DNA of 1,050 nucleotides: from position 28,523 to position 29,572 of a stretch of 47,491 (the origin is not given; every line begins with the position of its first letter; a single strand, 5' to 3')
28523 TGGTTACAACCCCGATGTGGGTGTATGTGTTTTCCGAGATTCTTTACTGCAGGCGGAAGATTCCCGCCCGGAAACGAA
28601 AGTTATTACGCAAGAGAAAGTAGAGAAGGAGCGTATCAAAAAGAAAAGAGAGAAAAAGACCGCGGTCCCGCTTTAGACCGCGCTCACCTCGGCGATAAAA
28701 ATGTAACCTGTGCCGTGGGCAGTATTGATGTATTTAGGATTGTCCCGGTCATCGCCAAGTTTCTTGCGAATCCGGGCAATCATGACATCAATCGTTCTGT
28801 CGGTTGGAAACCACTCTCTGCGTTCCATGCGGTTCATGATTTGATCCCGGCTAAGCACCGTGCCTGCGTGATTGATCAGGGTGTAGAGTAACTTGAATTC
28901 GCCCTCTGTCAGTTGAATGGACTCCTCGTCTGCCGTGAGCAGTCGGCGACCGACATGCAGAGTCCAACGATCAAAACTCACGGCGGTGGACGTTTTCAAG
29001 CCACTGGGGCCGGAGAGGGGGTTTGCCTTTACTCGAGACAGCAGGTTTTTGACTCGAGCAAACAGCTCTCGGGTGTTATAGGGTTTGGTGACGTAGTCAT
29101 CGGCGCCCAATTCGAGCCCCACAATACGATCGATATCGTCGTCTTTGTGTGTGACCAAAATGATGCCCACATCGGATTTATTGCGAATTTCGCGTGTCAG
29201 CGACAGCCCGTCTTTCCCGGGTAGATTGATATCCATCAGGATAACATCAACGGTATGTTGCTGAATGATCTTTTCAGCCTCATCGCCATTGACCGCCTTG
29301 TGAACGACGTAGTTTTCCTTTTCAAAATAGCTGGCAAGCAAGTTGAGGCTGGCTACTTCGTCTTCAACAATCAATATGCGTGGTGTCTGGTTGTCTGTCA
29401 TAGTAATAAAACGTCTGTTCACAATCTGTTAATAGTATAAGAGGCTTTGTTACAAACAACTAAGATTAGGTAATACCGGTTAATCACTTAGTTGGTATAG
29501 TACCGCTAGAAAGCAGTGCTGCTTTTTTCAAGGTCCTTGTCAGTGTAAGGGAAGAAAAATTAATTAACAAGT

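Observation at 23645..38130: An 11-bp-phased TGTTAAC repeat marks five intergenic regions and defines a candidate regulon for the locus-encoded OmpR-type regulator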

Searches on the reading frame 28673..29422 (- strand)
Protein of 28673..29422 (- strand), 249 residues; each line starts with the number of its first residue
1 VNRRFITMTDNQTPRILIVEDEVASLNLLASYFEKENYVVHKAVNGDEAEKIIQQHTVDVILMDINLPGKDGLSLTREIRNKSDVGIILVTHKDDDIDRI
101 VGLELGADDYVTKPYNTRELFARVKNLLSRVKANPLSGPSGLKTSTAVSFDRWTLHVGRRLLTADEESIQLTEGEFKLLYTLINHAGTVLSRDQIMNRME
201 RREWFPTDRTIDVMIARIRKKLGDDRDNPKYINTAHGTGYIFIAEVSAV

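Call 9: search_protein_families(library=pfam, proteins=[window:28673-29422:-])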
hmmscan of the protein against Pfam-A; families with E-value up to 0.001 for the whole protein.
window:28673-29422:- (249 aa): 2 families
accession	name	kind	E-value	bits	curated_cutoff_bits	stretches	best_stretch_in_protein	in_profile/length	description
PF00072.30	Response_reg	-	1.7e-30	105.9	30.2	1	16-125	1-111/111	Response regulator receiver domain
PF00486.34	Trans_reg_C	-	3.3e-24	85.2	26.2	1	167-242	2-77/77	Transcriptional regulatory protein, C terminal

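Call 12: find_homologous_proteins(query=window:28673-29401:-, max_evalue=1e-40)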
Query window:28673-29401:- (242 aa): 1820 proteins with E <= 1e-40 among 8000 candidates; the best 120 are listed.
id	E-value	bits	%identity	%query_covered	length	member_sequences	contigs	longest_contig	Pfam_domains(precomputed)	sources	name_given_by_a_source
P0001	1.8e-154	530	100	100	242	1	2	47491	PF00486.35,PF00072.31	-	-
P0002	5.2e-137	473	88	99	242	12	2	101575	PF00486.35,PF00072.31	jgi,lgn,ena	-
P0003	3.9e-136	470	88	99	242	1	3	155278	PF00486.35,PF00072.31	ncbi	-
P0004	1.5e-135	468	87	99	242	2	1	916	PF00486.35,PF00072.31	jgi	-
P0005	3.0e-134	464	88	100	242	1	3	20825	PF00486.35,PF00072.31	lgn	-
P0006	3.0e-130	451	86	100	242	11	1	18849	PF00486.35,PF00072.31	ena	-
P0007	5.5e-127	440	85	100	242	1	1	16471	PF00486.35,PF00072.31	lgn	-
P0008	9.9e-125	433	83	99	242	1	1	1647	PF00486.35,PF00072.31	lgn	-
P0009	1.3e-124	432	82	100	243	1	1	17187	PF00486.35,PF00072.31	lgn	-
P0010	3.5e-123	428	82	99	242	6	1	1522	PF00486.35,PF00072.31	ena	-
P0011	3.7e-123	428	82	99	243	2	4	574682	PF00486.35,PF00072.31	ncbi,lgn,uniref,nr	ncbi:response regulator [Sessilibacter corallicola]|uniref:Two-component system response regulator A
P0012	1.3e-120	419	81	97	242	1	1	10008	PF00486.35,PF00072.31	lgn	-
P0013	7.0e-120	417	80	100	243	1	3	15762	PF00486.35,PF00072.31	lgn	-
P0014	1.7e-119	416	80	97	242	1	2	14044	PF00486.35,PF00072.31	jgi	-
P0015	5.8e-115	401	78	97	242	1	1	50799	PF00486.35,PF00072.31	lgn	-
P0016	6.4e-114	397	75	99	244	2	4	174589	PF00486.35,PF00072.31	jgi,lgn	jgi:two-component system torCAD operon response regulator TorR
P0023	1.9e-101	357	68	99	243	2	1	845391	PF00486.35,PF00072.31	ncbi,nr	ncbi:UNVERIFIED_CONTAM: hypothetical protein GTU68_058472 [Idotea baltica]|nr:hypothetical protein [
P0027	7.3e-100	351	67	99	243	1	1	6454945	PF00486.35,PF00072.31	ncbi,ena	-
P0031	3.6e-99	349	66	100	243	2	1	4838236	PF00486.35,PF00072.31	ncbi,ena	-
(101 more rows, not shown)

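Call 15: find_related_loci(query=A1, collection=genome_contigs, flank=10000)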
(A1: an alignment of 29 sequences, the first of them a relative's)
Query A1 (242 aa) in genome_contigs; peptide patterns used: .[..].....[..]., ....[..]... (x = any residue, [..] = any of these).
600 stretches matched a pattern (row limit reached: there are more); 599 encode a relative of the query (tblastn E <= 1e-3); the best 80 are kept; 80 distinct loci.
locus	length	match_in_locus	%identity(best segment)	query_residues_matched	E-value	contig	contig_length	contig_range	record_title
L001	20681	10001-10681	45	9-240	2e-62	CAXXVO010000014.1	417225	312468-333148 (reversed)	MAG: Alphaproteobacteria bacterium isolate b1e32fb5-33d9-4808-b364-4179d3f700a5 genome assembly, contig: contig_14, whol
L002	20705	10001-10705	42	5-239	7e-59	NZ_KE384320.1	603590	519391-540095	Photobacterium halotolerans DSM 18316 H511DRAFT_scaffold00002.2, whole genome shotgun sequence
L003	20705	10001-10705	42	5-239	1e-58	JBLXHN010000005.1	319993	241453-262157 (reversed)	MAG: Vibrio sp. isolate ET07-04 T07maxbin_out.033RE.5K@5, whole genome shotgun sequence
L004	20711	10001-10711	40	4-241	1e-57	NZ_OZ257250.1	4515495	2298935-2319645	MAG: Methylibium sp. isolate 05c6f7cf-6fb8-41db-8ebe-f22034b12dec chromosome 1, complete sequence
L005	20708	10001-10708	41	5-240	3e-56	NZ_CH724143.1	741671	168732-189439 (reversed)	Photobacterium sp. SKA34 scf_1099521381187, whole genome shotgun sequence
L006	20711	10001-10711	41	9-240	4e-56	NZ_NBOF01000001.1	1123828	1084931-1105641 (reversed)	Cognaticolwellia mytili strain KCTC 52417 KCTC52417, whole genome shotgun sequence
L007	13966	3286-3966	44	9-237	2e-55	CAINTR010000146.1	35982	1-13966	MAG: uncultured Magnetospirillum sp. isolate VK2_bin-0414 genome assembly, contig: bin-0414:146/223, whole genome shotgu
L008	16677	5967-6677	41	1-240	2e-55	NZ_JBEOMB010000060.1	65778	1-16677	Rhodoplanes sp. SY1 SY-1_S1_L001_contig_60, whole genome shotgun sequence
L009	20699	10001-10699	42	7-239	4e-55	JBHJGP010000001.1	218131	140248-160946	MAG: Geminicoccaceae bacterium isolate sb_S12C3206 S12Ck141_53450, whole genome shotgun sequence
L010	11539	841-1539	41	7-240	1e-53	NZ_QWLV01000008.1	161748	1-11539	Sphingomonas gilva strain ZDH117 NODE_8_length_161748_cov_105.782039, whole genome shotgun sequence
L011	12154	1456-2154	40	6-239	3e-52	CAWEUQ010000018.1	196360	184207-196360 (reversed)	MAG: uncultured Alphaproteobacteria bacterium isolate MFD05684.bin.1.407 genome assembly, contig: contig_31223, whole ge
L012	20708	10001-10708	39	6-239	1e-50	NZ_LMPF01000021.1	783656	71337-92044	Burkholderia sp. Leaf177 contig_4, whole genome shotgun sequence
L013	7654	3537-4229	39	9-240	2e-50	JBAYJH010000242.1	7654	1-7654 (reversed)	MAG: Sterolibacterium sp. isolate SO_2016_GW1_50 scaffold18155_OW334_2016, whole genome shotgun sequence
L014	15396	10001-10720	37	4-242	3e-50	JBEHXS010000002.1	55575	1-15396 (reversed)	MAG: Pseudomonadota bacterium isolate ES1.bin.92 NODE_577_length_55575_cov_10.072788, whole genome shotgun sequence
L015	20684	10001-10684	39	6-235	4e-50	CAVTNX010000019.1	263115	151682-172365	MAG: uncultured Gammaproteobacteria bacterium isolate MFD04716.bin.4.291 genome assembly, contig: contig_48796, whole ge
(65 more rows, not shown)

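Call 16: find_encoding_contigs(protein=P0011, flank=10000, max_places=2)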
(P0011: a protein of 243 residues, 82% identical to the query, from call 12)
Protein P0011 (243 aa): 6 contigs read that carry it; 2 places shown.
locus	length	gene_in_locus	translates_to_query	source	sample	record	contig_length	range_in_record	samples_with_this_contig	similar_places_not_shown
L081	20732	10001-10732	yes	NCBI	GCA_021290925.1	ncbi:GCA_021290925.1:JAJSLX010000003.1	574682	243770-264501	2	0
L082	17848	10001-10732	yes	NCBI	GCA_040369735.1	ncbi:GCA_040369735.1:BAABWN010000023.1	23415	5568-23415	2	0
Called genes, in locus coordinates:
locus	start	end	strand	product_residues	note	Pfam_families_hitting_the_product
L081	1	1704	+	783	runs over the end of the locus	PF00512:HisKA, PF02518:HATPase_c, PF00072:Response_reg, PF01627:Hpt (weak)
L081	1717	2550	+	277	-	-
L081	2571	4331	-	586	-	PF01019:G_glu_transpept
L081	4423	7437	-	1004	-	PF07715:Plug, PF00593:TonB_dep_Rec_b-barrel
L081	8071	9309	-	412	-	PF00246:Peptidase_M14, PF24827:AstE_AspA_cat (weak)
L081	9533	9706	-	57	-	-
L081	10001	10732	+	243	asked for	PF00072:Response_reg, PF00486:Trans_reg_C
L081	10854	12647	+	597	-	PF03553:Na_H_antiporter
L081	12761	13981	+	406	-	PF00070:Pyr_redox (weak), PF00890:FAD_binding_2 (weak), PF01266:DAO, PF02558:ApbA (weak), PF02737:3HCDH_N (weak), PF07992:Pyr_redox_2 (weak), PF13450:NAD_binding_8 (weak)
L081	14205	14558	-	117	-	-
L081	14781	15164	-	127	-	PF07366:SnoaL, PF12680:SnoaL_2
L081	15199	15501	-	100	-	PF00561:Abhydrolase_1, PF08386:Abhydrolase_4 (weak), PF12697:Abhydrolase_6 (weak)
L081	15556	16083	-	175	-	PF11008:DUF2846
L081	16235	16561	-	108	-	-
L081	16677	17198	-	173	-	-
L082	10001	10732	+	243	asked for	PF00072:Response_reg, PF00486:Trans_reg_C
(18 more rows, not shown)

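Call 17: find_encoding_contigs(protein=P0003, flank=10000, max_places=2)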
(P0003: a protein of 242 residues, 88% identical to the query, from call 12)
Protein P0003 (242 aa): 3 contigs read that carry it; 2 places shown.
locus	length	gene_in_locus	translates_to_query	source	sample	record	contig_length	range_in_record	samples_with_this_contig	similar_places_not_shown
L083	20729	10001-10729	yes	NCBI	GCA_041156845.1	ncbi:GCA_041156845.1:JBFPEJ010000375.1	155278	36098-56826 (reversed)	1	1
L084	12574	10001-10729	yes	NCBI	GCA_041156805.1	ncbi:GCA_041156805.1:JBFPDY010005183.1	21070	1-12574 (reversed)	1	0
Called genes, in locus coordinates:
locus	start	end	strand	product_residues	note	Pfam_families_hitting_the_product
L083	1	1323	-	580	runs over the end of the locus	PF01019:G_glu_transpept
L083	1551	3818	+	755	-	PF00512:HisKA, PF02518:HATPase_c, PF00072:Response_reg, PF01627:Hpt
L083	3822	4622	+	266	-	-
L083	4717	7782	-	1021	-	PF07715:Plug, PF00593:TonB_dep_Rec_b-barrel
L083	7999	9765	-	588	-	PF01019:G_glu_transpept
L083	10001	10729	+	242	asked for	PF00072:Response_reg, PF00486:Trans_reg_C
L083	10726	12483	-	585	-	PF01019:G_glu_transpept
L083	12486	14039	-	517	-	PF01019:G_glu_transpept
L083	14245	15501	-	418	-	PF12704:MacB_PCD, PF02687:FtsX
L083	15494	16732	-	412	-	PF12704:MacB_PCD, PF02687:FtsX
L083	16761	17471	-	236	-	PF02463:SMC_N (faint), PF00005:ABC_tran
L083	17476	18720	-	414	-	PF25917:BSH_RND, PF25954:Beta-barrel_RND_2 (faint), PF25990:Beta-barrel_YknX, PF26002:Beta-barrel_AprE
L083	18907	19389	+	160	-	PF00226:DnaJ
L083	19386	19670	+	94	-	PF01541:GIY-YIG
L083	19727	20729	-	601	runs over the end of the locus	PF02771:Acyl-CoA_dh_N, PF02770:Acyl-CoA_dh_M, PF00441:Acyl-CoA_dh_1, PF12806:Acyl-CoA_dh_C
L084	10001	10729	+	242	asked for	PF00072:Response_reg, PF00486:Trans_reg_C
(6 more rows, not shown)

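Call 18: find_encoding_contigs(protein=P0016, flank=10000, max_places=2)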
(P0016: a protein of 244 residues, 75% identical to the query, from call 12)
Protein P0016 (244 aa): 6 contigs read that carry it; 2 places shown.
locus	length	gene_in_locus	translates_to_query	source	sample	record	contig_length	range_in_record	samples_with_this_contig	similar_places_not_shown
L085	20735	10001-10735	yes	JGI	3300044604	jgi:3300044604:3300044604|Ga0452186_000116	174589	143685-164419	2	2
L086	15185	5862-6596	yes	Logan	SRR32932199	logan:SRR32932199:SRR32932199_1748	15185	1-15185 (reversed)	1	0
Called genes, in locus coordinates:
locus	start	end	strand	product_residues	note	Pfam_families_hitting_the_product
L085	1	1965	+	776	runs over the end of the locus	PF00512:HisKA, PF02518:HATPase_c, PF00072:Response_reg, PF01627:Hpt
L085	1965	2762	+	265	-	-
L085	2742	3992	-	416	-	PF18027:Pepdidase_M14_N (weak), PF00246:Peptidase_M14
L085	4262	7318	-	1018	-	PF07715:Plug, PF00593:TonB_dep_Rec_b-barrel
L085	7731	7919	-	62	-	-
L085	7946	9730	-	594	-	PF01019:G_glu_transpept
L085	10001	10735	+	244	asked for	PF00072:Response_reg, PF00486:Trans_reg_C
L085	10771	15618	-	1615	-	PF21075:GDH_ACT1, PF21073:GDH_HM1, PF21076:GDH_ACT2, PF21079:GDH_HM2, PF21077:GDH_ACT3, PF21078:GDH_HM3, PF05088:Bac_GDH_CD, PF21074:GDH_C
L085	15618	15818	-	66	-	-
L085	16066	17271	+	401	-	PF03616:Glt_symporter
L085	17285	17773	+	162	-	-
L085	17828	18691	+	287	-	PF01145:Band_7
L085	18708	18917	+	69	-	-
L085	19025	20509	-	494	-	PF00004:AAA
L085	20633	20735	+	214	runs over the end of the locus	PF03232:COQ7, PF02915:Rubrerythrin (weak)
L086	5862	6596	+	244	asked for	PF00072:Response_reg, PF00486:Trans_reg_C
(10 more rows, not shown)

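Call 22: find_encoding_contigs(protein=P0027, flank=10000, max_places=1)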
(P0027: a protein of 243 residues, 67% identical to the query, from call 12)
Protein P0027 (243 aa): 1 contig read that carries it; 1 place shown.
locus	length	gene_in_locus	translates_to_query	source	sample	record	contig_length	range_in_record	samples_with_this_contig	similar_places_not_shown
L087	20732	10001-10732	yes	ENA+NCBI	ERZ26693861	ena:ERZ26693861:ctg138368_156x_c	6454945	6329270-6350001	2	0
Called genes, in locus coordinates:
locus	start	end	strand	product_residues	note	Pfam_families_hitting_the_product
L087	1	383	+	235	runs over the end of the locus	PF00512:HisKA, PF02518:HATPase_c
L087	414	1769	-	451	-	PF05598:DUF772, PF01609:DDE_Tnp_1, PF13751:DDE_Tnp_1_6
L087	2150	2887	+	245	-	-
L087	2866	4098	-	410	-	PF14690:Zn_ribbon_ISL3, PF13542:HTH_Tnp_ISL3, PF01610:DDE_Tnp_ISL3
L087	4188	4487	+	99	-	PF00072:Response_reg (faint)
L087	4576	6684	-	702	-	PF09587:PGA_cap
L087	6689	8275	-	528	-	PF07969:Amidohydro_3, PF01979:Amidohydro_1 (faint)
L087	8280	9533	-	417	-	PF18027:Pepdidase_M14_N (weak), PF00246:Peptidase_M14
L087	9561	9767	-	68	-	-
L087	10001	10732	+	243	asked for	PF00072:Response_reg, PF00486:Trans_reg_C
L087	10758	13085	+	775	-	PF00512:HisKA, PF02518:HATPase_c, PF00072:Response_reg, PF01627:Hpt (weak)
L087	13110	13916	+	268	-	-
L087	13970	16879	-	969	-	PF07715:Plug, PF00593:TonB_dep_Rec_b-barrel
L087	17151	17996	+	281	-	PF00795:CN_hydrolase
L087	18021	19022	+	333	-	PF03417:AAT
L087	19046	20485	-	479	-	-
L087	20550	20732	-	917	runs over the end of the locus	PF01276:OKR_DC_1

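Call 23: find_encoding_contigs(protein=P0031, flank=10000, max_places=1)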
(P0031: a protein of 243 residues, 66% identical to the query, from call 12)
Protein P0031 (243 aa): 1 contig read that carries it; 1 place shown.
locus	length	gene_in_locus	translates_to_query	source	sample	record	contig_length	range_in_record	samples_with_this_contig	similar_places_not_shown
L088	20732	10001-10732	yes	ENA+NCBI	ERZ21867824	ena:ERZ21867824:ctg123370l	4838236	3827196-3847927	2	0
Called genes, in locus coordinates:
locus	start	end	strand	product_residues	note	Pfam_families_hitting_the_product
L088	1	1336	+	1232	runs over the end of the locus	PF27051:TamB_N, PF04357:TamB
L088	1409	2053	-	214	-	PF00691:OmpA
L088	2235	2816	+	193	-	PF08768:THAP4_heme-bd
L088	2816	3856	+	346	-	PF04307:YdjM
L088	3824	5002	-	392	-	PF00266:Aminotran_5, PF01053:Cys_Met_Meta_PP (weak)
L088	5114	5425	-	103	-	PF09413:DUF2007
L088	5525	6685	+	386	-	PF05684:DUF819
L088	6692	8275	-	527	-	PF07969:Amidohydro_3, PF01979:Amidohydro_1 (faint)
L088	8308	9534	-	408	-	PF00246:Peptidase_M14, PF24827:AstE_AspA_cat (weak)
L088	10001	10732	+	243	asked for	PF00072:Response_reg, PF00486:Trans_reg_C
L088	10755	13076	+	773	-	PF00512:HisKA, PF02518:HATPase_c, PF00072:Response_reg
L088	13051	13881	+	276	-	-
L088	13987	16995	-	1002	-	PF07715:Plug, PF00593:TonB_dep_Rec_b-barrel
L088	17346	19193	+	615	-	PF03553:Na_H_antiporter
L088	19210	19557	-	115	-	PF07883:Cupin_2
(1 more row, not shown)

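Call 24: find_encoding_contigs(protein=P0023, flank=10000, max_places=1)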
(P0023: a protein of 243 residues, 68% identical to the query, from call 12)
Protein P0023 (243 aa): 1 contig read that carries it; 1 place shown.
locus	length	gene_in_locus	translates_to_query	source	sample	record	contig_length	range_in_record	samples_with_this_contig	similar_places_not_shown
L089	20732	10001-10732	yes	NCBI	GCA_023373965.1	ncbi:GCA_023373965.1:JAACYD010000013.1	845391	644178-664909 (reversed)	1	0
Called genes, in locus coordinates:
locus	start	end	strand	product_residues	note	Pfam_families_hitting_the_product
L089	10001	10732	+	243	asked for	PF00072:Response_reg, PF00486:Trans_reg_C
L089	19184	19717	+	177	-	PF01810:LysE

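Call 25: find_encoding_contigs(protein=P0002, flank=10000, max_places=1)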
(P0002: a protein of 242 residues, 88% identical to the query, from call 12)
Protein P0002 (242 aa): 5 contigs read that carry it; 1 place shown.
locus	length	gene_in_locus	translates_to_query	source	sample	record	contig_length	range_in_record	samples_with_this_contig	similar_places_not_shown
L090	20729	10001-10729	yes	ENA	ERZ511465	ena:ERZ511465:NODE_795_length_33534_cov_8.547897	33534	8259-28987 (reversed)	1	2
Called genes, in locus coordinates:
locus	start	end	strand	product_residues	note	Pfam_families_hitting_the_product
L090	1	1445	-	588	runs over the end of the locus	PF01019:G_glu_transpept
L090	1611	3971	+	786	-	PF00512:HisKA, PF02518:HATPase_c, PF00072:Response_reg, PF01627:Hpt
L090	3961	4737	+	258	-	-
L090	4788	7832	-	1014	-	PF07715:Plug, PF00593:TonB_dep_Rec_b-barrel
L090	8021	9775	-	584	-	PF01019:G_glu_transpept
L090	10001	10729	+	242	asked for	PF00072:Response_reg, PF00486:Trans_reg_C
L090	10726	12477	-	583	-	PF01019:G_glu_transpept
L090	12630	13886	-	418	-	PF12704:MacB_PCD, PF02687:FtsX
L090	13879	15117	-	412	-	PF12704:MacB_PCD, PF02687:FtsX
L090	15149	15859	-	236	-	PF02463:SMC_N (faint), PF00005:ABC_tran, PF13304:AAA_21 (faint)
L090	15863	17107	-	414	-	PF25919:BSH_CusB (faint), PF25917:BSH_RND, PF25954:Beta-barrel_RND_2 (faint), PF25990:Beta-barrel_YknX, PF26002:Beta-barrel_AprE, PF25989:YknX_C (weak)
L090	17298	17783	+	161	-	PF00226:DnaJ (weak)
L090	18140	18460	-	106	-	-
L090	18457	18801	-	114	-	PF05656:DUF805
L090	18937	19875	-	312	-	PF00441:Acyl-CoA_dh_1, PF12806:Acyl-CoA_dh_C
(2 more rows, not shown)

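Call 37: search_protein_families(library=ncbifam, proteins=[window:28673-29401:-], max_evalue=0.00001)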
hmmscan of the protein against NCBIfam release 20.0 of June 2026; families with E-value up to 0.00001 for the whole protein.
window:28673-29401:- (242 aa): 97 families (the best 25 are shown)
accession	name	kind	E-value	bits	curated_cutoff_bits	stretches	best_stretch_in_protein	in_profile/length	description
NF008034.0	PRK10766.1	equivalog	8e-77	257.8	275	1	8-239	4-230/231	two-component system response regulator TorR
NF008378.0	PRK11173.1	equivalog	5.2e-72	242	334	1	5-239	2-236/238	two-component system response regulator ArcA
NF007005.1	PRK09468.1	equivalog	6.2e-66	222.2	331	1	5-238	2-234/237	osmolarity response regulator transcription factor OmpR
NF040534.1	resp_reg_YycF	equivalog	3.3e-57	193.4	340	1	8-234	2-226/231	response regulator YycF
NF007982.1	PRK10710.1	equivalog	1.7e-56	191.4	380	1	4-240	5-232/235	envelope stress response regulator BaeR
NF033117.2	vanR_ACDEGLN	exception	1.9e-52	178.1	350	1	9-234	1-224/226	VanR-ABDEGLN family response regulator transcription factor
NF045944.1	ResRegRpaBCyano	equivalog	2.5e-52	177.6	330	1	10-235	1-227/229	response regulator transcription factor RpaB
TIGR02154.1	PhoB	equivalog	3.2e-51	173.8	296.2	1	6-235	2-225/226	phosphate regulon transcriptional regulator PhoB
NF010430.0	PRK13856.1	equivalog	5.9e-49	166.9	344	1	9-240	4-232/241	two-component response regulator VirG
NF008296.0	PRK11083.1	equivalog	7.9e-49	166.1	273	1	5-234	2-224/228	two-component system response regulator CreB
NF053854.1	RespRegPhoBBctds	equivalog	9.3e-49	165.8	270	1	9-235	1-224/225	two-component system response regulator PhoB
NF033120.0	vanR_FM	exception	1.4e-48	165.5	460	1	9-235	6-229/231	vancomycin resistance response regulator transcription factor, VanR-F/VanR-M family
NF008199.0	PRK10955.1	equivalog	2.8e-48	164.9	341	1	8-237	3-230/232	envelope stress response regulator transcription factor CpxR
NF007977.0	PRK10701.1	equivalog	4.8e-48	163.7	330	1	8-238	3-236/241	two-component system response regulator RstA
NF040689.1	MtrAB_MtrA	equivalog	1.8e-45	155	300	1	9-233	1-216/219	MtrAB system response regulator MtrA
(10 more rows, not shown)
